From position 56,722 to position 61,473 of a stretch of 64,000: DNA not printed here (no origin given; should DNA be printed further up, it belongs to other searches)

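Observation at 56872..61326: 1484-aa HdrL-type fusion: two HdrA modules flanking an NfnB/GltD-like NAD(P)H domain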

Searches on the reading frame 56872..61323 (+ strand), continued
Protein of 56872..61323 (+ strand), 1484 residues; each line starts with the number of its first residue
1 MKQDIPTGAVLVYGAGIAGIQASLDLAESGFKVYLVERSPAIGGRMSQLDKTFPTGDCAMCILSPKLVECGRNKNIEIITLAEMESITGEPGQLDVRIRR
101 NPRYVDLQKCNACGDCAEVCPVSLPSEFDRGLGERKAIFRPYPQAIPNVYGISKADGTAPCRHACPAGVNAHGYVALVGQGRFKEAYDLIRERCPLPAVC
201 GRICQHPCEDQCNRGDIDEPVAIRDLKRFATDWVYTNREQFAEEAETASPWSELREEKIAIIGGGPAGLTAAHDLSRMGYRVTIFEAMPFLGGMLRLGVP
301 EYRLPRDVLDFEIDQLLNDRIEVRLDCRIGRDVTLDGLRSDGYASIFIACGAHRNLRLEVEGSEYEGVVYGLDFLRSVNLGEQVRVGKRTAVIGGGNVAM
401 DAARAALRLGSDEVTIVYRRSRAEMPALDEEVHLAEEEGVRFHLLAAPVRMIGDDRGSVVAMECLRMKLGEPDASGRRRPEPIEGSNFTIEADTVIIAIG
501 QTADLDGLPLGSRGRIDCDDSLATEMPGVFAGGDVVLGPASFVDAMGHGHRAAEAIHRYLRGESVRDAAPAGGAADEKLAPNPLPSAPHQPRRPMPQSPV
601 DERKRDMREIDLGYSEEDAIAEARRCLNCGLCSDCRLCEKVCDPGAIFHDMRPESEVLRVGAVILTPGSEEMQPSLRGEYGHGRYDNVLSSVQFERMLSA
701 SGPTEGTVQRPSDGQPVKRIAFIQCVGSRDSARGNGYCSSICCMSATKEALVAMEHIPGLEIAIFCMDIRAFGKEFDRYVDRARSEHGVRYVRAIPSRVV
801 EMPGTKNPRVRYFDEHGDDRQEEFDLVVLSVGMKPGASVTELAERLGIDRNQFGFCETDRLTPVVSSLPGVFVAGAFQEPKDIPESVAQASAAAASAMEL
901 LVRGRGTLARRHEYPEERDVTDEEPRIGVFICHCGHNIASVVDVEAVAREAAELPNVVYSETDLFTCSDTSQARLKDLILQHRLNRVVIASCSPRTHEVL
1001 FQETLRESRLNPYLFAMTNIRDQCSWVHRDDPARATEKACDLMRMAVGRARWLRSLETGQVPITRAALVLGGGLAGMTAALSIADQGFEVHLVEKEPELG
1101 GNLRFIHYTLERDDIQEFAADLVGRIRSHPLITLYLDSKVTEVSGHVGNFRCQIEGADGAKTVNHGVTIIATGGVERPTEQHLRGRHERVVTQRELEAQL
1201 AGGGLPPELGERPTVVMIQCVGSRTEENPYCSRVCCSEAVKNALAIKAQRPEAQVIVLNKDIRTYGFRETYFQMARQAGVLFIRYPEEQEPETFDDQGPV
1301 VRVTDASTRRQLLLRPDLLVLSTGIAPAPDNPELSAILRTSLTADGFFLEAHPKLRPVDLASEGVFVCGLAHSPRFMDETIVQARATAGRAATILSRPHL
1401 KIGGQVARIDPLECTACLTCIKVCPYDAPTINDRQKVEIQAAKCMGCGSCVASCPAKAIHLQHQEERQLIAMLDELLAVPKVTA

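Call 11: find_homologous_proteins(query=window:56872-61323:+, max_evalue=1e-20)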
Query window:56872-61323:+ (1484 aa): 7999 proteins with E <= 1e-20 among 8000 candidates; the best 120 are listed.
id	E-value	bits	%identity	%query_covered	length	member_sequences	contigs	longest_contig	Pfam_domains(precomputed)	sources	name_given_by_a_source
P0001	0.0e+0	3403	100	100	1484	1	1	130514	PF14697.12,PF13241.13,PF13450.13,PF07992.21,PF12837.13,PF00070.34,PF03486.21,PF12838.13,PF01134.29,PF01494.26,PF12831.14,PF01946.24,PF01266.31,PF01593.31,PF12797.13,PF14691.12,PF00890.31,PF00037.33,PF13738.13,PF01262.28,PF25160.2,PF13237.12,PF13187.12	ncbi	-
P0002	0.0e+0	2929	85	100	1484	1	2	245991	PF14697.12,PF13241.13,PF13450.13,PF07992.21,PF12837.13,PF00070.34,PF03486.21,PF12838.13,PF05834.19,PF01134.29,PF01494.26,PF12831.14,PF01946.24,PF01266.31,PF01593.31,PF12797.13,PF14691.12,PF00890.31,PF00037.33,PF13738.13,PF01262.28,PF13237.12,PF13187.12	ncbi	-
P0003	0.0e+0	2905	85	100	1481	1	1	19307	PF14697.12,PF13241.13,PF13450.13,PF07992.21,PF12837.13,PF00070.34,PF03486.21,PF12838.13,PF01134.29,PF01494.26,PF12831.14,PF01946.24,PF01266.31,PF01593.31,PF12797.13,PF14691.12,PF00890.31,PF00037.33,PF13738.13,PF01262.28,PF13237.12,PF13183.12,PF13187.12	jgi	jgi:heterodisulfide reductase subunit A-like polyferredoxin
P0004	0.0e+0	2899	85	100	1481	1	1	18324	PF14697.12,PF13241.13,PF13450.13,PF07992.21,PF12837.13,PF00070.34,PF03486.21,PF12838.13,PF01134.29,PF01494.26,PF12831.14,PF01946.24,PF01266.31,PF01593.31,PF12797.13,PF14691.12,PF00890.31,PF00037.33,PF13738.13,PF01262.28,PF13237.12,PF13187.12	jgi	jgi:heterodisulfide reductase subunit A-like polyferredoxin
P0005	0.0e+0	2899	85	100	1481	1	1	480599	PF14697.12,PF13241.13,PF13450.13,PF07992.21,PF12837.13,PF00070.34,PF03486.21,PF12838.13,PF01134.29,PF01494.26,PF12831.14,PF01946.24,PF01266.31,PF01593.31,PF12797.13,PF14691.12,PF00890.31,PF00037.33,PF13738.13,PF01262.28,PF13237.12,PF13187.12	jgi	jgi:heterodisulfide reductase subunit A-like polyferredoxin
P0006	0.0e+0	2896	84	100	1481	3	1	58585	PF14697.12,PF13241.13,PF13450.13,PF07992.21,PF12837.13,PF00070.34,PF03486.21,PF12838.13,PF01134.29,PF01494.26,PF12831.14,PF01946.24,PF01266.31,PF01593.31,PF12797.13,PF14691.12,PF00890.31,PF00037.33,PF13738.13,PF01262.28,PF13237.12,PF13187.12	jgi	-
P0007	0.0e+0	2888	83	100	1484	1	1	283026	PF14697.12,PF13241.13,PF13450.13,PF07992.21,PF12837.13,PF00070.34,PF03486.21,PF13484.12,PF05834.19,PF01266.31,PF14691.12,PF00890.31,PF13738.13,PF13237.12,PF12838.13,PF13454.13,PF01134.29,PF01494.26,PF12831.14,PF01946.24,PF01593.31,PF12797.13,PF00037.33,PF01262.28,PF13187.12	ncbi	-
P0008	0.0e+0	2873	84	100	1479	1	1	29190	PF14697.12,PF13241.13,PF13450.13,PF07992.21,PF12837.13,PF00070.34,PF03486.21,PF05834.19,PF01266.31,PF14691.12,PF00890.31,PF13738.13,PF13237.12,PF12838.13,PF01134.29,PF01494.26,PF12831.14,PF01946.24,PF01593.31,PF12797.13,PF00037.33,PF01262.28,PF13183.12,PF13187.12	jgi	-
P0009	0.0e+0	2868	84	100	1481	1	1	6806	PF14697.12,PF13241.13,PF13450.13,PF07992.21,PF12837.13,PF00070.34,PF03486.21,PF12838.13,PF01134.29,PF01494.26,PF12831.14,PF01946.24,PF01266.31,PF01593.31,PF12797.13,PF14691.12,PF00890.31,PF00037.33,PF13738.13,PF01262.28,PF13237.12,PF13187.12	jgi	jgi:heterodisulfide reductase subunit A-like polyferredoxin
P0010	0.0e+0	2860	84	100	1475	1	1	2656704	PF14697.12,PF13241.13,PF13450.13,PF07992.21,PF12837.13,PF00070.34,PF03486.21,PF12838.13,PF01134.29,PF01494.26,PF12831.14,PF01946.24,PF01266.31,PF01593.31,PF12797.13,PF14691.12,PF00890.31,PF00037.33,PF13738.13,PF01262.28,PF13237.12,PF13187.12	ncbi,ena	-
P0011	0.0e+0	2859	83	100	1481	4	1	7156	PF14697.12,PF13241.13,PF13450.13,PF07992.21,PF12837.13,PF00070.34,PF03486.21,PF12838.13,PF01134.29,PF01494.26,PF12831.14,PF01946.24,PF01266.31,PF01593.31,PF12797.13,PF14691.12,PF00890.31,PF00037.33,PF13738.13,PF01262.28,PF13237.12,PF13187.12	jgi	jgi:heterodisulfide reductase subunit A-like polyferredoxin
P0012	0.0e+0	2843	83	100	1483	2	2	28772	PF14697.12,PF13241.13,PF13450.13,PF07992.21,PF12837.13,PF00070.34,PF03486.21,PF12838.13,PF01134.29,PF01494.26,PF12831.14,PF01946.24,PF01266.31,PF01593.31,PF12797.13,PF14691.12,PF00890.31,PF00037.33,PF13738.13,PF01262.28,PF13237.12,PF13187.12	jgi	jgi:heterodisulfide reductase subunit A-like polyferredoxin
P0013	0.0e+0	2778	82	100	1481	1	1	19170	PF14697.12,PF13241.13,PF13450.13,PF07992.21,PF12837.13,PF00070.34,PF03486.21,PF12838.13,PF01134.29,PF01494.26,PF12831.14,PF01946.24,PF01266.31,PF01593.31,PF12797.13,PF14691.12,PF00890.31,PF00037.33,PF13738.13,PF01262.28,PF13237.12,PF13187.12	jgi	jgi:heterodisulfide reductase subunit A-like polyferredoxin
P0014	0.0e+0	2696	79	99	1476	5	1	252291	PF14697.12,PF13241.13,PF13450.13,PF07992.21,PF12837.13,PF00070.34,PF03486.21,PF12838.13,PF01134.29,PF01494.26,PF12831.14,PF01946.24,PF01266.31,PF01593.31,PF14691.12,PF00890.31,PF00037.33,PF13738.13,PF01262.28,PF13237.12,PF13187.12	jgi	jgi:heterodisulfide reductase subunit A-like polyferredoxin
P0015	0.0e+0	2666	78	100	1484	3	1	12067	PF14697.12,PF13241.13,PF13450.13,PF07992.21,PF12837.13,PF00070.34,PF03486.21,PF12838.13,PF01134.29,PF01494.26,PF12831.14,PF01946.24,PF01266.31,PF01593.31,PF14691.12,PF00890.31,PF00037.33,PF13738.13,PF01262.28,PF13237.12,PF13187.12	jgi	jgi:heterodisulfide reductase subunit A-like polyferredoxin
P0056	0.0e+0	2270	67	99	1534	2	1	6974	PF14697.12,PF13241.13,PF13450.13,PF07992.21,PF12837.13,PF00070.34,PF03486.21,PF13746.12,PF05834.19,PF01266.31,PF14691.12,PF00890.31,PF13738.13,PF13237.12,PF02737.25,PF12838.13,PF13454.13,PF01134.29,PF01494.26,PF12831.14,PF01946.24,PF01593.31,PF12797.13,PF00037.33,PF01262.28,PF13187.12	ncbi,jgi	ncbi:MAG: FAD-dependent oxidoreductase [Tepidisphaeraceae bacterium]|jgi:heterodisulfide reductase s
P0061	0.0e+0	2263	66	99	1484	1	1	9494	PF14697.12,PF13241.13,PF13450.13,PF07992.21,PF12837.13,PF00070.34,PF03486.21,PF12838.13,PF01134.29,PF01494.26,PF12831.14,PF01946.24,PF01266.31,PF01593.31,PF12797.13,PF14691.12,PF00890.31,PF00037.33,PF13738.13,PF01262.28,PF13237.12,PF13187.12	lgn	-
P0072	0.0e+0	2232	66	99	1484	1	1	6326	PF14697.12,PF13241.13,PF13450.13,PF07992.21,PF12837.13,PF00070.34,PF03486.21,PF13484.12,PF01266.31,PF14691.12,PF00890.31,PF13738.13,PF13237.12,PF12838.13,PF13454.13,PF01134.29,PF01494.26,PF12831.14,PF01946.24,PF01593.31,PF12797.13,PF00037.33,PF01262.28,PF13183.12,PF13187.12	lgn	-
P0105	0.0e+0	2092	64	99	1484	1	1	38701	PF14697.12,PF13450.13,PF07992.21,PF12837.13,PF00070.34,PF03486.21,PF12838.13,PF01134.29,PF01494.26,PF12831.14,PF01946.24,PF01266.31,PF01593.31,PF12797.13,PF14691.12,PF00890.31,PF00037.33,PF13738.13,PF01262.28,PF13237.12,PF13187.12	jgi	jgi:heterodisulfide reductase subunit A-like polyferredoxin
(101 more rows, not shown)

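Call 13: find_encoding_contigs(protein=P0001, flank=10000, max_places=3)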
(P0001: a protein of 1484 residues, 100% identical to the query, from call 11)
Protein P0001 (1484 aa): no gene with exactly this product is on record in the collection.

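Call 28: find_related_loci(query=window:56872-61323:+, collection=genome_contigs, flank=10000)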
Query window:56872-61323:+ (1484 aa) in genome_contigs; peptide patterns used: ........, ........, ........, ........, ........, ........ (x = any residue, [..] = any of these).
396 stretches matched a pattern; 367 encode a relative of the query (tblastn E <= 1e-3); the best 80 are kept; 80 distinct loci.
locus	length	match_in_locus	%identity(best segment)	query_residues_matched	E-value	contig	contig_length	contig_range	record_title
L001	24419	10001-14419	84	1-1482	0e+0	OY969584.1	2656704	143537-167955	MAG: uncultured Chloroflexia bacterium isolate MFD01299.bin.c.4 genome assembly, chromosome: 1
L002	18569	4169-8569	75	1-1477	0e+0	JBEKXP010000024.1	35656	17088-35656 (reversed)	MAG: Dehalococcoidia bacterium isolate SPRUCE 654 SPRUCE_654_24, whole genome shotgun sequence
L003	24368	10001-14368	67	14-1477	0e+0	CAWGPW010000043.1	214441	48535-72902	MAG: uncultured delta proteobacterium isolate MFD05502.bin.2.3 genome assembly, contig: contig_8340, whole genome shotgu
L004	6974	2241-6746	67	17-1479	0e+0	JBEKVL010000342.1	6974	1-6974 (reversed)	MAG: Tepidisphaeraceae bacterium isolate SPRUCE 603 SPRUCE_603_342, whole genome shotgun sequence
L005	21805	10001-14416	65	8-1477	0e+0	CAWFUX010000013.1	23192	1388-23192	MAG: uncultured delta proteobacterium isolate MFD09286.bin.2.92 genome assembly, contig: contig_113413, whole genome sho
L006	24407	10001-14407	75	1-1477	0e+0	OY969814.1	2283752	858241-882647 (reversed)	MAG: uncultured Chloroflexia bacterium isolate MFD01299.bin.1.79 genome assembly, chromosome: 1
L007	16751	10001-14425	63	6-1479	0e+0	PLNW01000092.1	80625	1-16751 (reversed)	MAG: Myxococcales bacterium isolate fen_1158 73.20120800_E1D.7_contig_6060, whole genome shotgun sequence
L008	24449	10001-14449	63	6-1483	0e+0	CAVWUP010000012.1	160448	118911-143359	MAG: uncultured delta proteobacterium isolate MFD01689.bin.1.110 genome assembly, contig: contig_18928, whole genome sho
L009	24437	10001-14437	63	6-1483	0e+0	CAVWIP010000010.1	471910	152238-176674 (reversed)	MAG: uncultured delta proteobacterium isolate MFD02138.bin.2.6 genome assembly, contig: contig_44845, whole genome shotg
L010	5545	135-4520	64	7-1478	0e+0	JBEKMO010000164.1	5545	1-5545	MAG: Bryobacteraceae bacterium isolate SPRUCE 396 SPRUCE_396_164, whole genome shotgun sequence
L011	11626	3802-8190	64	7-1477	0e+0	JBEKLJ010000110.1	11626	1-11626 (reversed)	MAG: Bryobacteraceae bacterium isolate SPRUCE 368 SPRUCE_368_110, whole genome shotgun sequence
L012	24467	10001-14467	66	7-1477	0e+0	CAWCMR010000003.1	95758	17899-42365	MAG: uncultured delta proteobacterium isolate MFD05502.bin.2.118 genome assembly, contig: contig_22175, whole genome sho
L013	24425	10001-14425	64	7-1484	0e+0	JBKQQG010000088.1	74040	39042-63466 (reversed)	MAG: Bryobacteraceae bacterium isolate MGr1A1B1C__bin_88 MGr1A1B1C_000000261555, whole genome shotgun sequence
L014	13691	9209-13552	64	7-1477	0e+0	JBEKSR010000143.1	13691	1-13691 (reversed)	MAG: Bryobacteraceae bacterium isolate SPRUCE 539 SPRUCE_539_143, whole genome shotgun sequence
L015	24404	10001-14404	74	1-1477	0e+0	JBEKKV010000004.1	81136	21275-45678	MAG: Dehalococcoidia bacterium isolate SPRUCE 355 SPRUCE_355_4, whole genome shotgun sequence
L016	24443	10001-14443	62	7-1484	0e+0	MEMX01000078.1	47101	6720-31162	MAG: Anaeromyxobacter sp. RBG_16_69_14 RBG_16_scaffold_3081, whole genome shotgun sequence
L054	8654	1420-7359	50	1-1484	0e+0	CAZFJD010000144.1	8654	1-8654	MAG TPA_asm: uncultured Syntrophaceae bacterium isolate binchicken_co325_68 genome assembly, contig: NODE_3432_length_86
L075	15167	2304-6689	48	8-1469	0e+0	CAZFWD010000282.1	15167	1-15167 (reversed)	MAG TPA_asm: uncultured Desulfonema sp. isolate SRP067234_co1_293 genome assembly, contig: k99_337609, whole genome shot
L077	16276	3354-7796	48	1-1469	0e+0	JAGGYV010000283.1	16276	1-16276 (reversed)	MAG: Desulfobacteraceae bacterium isolate AUK187 PB_MBMC_141_c_000000000386, whole genome shotgun sequence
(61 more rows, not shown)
